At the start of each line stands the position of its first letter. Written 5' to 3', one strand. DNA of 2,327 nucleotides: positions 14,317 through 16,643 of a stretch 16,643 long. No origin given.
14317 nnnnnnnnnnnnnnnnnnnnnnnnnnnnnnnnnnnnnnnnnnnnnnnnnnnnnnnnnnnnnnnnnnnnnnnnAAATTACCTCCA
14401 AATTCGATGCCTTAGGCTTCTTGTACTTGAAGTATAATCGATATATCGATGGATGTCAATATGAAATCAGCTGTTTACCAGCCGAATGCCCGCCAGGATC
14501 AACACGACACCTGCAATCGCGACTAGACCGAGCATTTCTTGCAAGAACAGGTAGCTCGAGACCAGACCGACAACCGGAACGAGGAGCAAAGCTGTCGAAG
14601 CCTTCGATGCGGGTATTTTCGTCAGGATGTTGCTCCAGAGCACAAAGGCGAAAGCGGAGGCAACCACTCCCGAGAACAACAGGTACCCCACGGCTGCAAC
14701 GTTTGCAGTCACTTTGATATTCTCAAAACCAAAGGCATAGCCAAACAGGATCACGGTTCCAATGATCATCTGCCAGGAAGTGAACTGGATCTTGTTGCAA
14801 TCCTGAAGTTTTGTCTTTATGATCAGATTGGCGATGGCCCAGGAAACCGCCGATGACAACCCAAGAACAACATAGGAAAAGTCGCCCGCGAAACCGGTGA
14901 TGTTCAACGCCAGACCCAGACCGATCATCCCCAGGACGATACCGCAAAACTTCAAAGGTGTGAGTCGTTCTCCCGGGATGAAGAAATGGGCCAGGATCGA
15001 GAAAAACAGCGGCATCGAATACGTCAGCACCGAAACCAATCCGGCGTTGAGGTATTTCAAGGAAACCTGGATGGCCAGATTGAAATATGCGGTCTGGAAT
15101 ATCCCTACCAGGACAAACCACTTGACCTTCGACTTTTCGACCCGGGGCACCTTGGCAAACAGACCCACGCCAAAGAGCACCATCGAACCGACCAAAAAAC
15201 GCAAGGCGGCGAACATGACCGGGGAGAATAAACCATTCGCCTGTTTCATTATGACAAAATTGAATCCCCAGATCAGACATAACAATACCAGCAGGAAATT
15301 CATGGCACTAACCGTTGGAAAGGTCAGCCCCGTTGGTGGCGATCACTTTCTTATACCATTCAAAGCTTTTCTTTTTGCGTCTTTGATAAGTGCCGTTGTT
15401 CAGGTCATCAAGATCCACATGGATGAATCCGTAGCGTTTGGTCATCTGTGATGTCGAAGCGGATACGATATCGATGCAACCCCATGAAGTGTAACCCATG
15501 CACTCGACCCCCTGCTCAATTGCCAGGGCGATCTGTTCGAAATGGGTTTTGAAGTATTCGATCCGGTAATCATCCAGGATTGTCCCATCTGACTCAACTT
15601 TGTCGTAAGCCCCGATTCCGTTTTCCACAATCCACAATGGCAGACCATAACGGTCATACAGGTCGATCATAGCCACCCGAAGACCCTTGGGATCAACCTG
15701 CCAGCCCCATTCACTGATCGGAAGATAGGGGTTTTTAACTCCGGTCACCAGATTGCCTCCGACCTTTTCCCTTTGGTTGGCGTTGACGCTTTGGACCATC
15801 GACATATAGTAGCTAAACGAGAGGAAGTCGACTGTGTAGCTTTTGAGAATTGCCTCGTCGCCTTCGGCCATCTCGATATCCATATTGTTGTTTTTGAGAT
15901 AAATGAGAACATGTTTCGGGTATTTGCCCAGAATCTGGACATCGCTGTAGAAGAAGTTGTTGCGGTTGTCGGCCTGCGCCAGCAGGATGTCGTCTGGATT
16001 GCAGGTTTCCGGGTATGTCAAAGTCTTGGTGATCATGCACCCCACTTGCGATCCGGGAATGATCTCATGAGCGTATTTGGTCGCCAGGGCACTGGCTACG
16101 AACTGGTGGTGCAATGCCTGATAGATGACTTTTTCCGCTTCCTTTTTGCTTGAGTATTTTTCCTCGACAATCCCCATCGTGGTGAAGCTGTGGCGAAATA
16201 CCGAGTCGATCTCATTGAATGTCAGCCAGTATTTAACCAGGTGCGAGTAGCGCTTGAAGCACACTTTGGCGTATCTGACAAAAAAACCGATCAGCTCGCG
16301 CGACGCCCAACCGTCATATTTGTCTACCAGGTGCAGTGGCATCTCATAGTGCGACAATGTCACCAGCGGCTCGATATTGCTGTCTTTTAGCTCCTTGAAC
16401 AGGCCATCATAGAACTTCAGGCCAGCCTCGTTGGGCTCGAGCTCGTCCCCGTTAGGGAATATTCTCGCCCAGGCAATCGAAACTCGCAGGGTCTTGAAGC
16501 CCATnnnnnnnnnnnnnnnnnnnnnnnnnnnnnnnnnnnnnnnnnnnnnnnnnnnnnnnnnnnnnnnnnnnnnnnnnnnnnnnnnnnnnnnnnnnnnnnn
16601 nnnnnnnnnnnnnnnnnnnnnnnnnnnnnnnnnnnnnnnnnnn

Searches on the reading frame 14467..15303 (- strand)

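Call 62: search_protein_families(library=pfam, proteins=[window:14467-15303:-], max_evalue=0.001)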
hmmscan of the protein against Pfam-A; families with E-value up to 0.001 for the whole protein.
window:14467-15303:- (278 aa): 1 family
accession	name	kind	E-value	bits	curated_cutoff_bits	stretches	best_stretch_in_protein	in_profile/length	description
PF00892.27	EamA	-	7.3e-47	159.5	28.2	2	3-132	5-133/135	EamA-like transporter family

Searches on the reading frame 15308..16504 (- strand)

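Call 62: search_protein_families(library=pfam, proteins=[window:15308-16504:-], max_evalue=0.001)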
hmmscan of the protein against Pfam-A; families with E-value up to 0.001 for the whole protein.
window:15308-16504:- (398 aa): 1 family
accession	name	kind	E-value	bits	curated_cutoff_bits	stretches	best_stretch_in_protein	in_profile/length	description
PF00232.24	Glyco_hydro_1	-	7e-102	341.6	22.6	1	1-392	70-452/453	Glycosyl hydrolase family 1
